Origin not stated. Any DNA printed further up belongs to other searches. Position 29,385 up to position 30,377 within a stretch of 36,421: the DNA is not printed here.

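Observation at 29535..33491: Four-gene module: GAF histidine kinase, NarL-type regulator, stand-alone DnaB-C/RecA-like ATPase and ICMT-family membrane methyltransferase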

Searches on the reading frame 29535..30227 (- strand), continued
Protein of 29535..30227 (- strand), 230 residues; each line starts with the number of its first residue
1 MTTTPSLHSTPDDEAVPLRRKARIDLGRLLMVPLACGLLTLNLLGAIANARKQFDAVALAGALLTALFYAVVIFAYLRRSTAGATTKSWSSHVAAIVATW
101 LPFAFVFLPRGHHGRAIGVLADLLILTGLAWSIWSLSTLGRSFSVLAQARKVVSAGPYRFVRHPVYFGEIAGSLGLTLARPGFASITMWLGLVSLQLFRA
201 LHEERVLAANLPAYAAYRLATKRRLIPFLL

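Call 82: find_encoding_contigs(protein=P0163, flank=6000, max_places=1)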
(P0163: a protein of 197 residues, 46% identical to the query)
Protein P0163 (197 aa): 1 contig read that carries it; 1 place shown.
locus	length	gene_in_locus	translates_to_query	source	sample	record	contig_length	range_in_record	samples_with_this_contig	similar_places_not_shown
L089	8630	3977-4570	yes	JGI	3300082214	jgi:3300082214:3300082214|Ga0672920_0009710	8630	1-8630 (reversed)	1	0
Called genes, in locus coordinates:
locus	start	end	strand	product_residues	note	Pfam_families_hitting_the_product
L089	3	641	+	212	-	?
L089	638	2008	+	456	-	PF00437:T2SSE, PF27713:UCP018868 (weak)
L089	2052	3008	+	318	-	PF00482:T2SSF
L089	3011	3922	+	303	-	PF00482:T2SSF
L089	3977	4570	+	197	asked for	PF04191:PEMT, PF04140:ICMT (weak)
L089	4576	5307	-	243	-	PF01478:Peptidase_A24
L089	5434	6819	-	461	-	PF01565:FAD_binding_4, PF08031:BBE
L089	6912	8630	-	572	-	?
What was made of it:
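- On Tad (Flp) type IVc pilus locus: It is present next to the ICMT homologue in L089 (call 82).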
